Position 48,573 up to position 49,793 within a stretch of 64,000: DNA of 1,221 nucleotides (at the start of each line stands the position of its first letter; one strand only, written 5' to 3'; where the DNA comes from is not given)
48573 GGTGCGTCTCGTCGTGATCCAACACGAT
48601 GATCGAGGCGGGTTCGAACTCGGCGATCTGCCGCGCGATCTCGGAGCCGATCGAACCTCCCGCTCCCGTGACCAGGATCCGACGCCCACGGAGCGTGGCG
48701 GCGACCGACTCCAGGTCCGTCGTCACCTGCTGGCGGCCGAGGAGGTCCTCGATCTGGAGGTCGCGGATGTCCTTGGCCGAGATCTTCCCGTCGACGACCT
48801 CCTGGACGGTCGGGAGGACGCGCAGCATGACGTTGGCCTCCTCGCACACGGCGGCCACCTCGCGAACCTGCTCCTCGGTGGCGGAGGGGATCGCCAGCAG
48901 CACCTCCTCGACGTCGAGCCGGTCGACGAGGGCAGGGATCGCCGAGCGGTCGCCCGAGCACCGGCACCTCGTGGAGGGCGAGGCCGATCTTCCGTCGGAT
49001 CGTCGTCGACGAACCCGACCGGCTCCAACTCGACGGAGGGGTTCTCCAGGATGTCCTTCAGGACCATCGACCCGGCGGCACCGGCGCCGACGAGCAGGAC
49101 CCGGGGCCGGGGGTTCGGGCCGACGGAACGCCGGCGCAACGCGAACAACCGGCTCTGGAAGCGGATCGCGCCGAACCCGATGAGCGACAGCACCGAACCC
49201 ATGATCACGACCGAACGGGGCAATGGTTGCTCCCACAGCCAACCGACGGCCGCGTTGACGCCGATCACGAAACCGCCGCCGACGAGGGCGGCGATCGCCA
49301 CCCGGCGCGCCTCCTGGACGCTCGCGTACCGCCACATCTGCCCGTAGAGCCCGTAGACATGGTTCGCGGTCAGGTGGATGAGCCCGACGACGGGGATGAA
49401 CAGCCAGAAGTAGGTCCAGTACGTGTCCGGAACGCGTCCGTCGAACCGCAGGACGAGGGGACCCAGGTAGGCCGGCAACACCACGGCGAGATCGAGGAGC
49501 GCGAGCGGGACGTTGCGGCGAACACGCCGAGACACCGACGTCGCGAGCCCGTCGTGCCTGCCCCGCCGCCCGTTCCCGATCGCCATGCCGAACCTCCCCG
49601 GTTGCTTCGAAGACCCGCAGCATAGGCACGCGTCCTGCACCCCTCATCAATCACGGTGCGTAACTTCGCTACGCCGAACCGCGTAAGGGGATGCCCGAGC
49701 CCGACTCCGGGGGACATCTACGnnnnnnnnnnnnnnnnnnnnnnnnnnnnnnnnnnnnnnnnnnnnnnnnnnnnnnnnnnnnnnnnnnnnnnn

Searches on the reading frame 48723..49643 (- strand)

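Call 43: search_protein_families(library=pfam, proteins=[window:48723-49643:-], max_evalue=0.00001)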
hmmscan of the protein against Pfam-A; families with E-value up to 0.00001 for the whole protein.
window:48723-49643:- (306 aa): 0 families

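Call 81: search_protein_families(library=ncbifam, proteins=[window:48723-49643:-], max_evalue=0.00001)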
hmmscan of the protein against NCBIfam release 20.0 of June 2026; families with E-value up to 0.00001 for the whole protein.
window:48723-49643:- (306 aa): 3 families
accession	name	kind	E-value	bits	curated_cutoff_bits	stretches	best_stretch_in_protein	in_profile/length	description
TIGR03025.1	EPS_sugtrans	subfamily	2.5e-13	50.1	295.55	1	52-219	4-165/445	exopolysaccharide biosynthesis polyprenyl glycosylphosphotransferase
TIGR03023.1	WcaJ_sugtrans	equivalog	1.2e-08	34.7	410.75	1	50-220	2-170/453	undecaprenyl-phosphate glucose phosphotransferase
TIGR03022.1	WbaP_sugtrans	subfamily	1.6e-07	30.9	403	1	47-219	1-165/456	undecaprenyl-phosphate galactose phosphotransferase WbaP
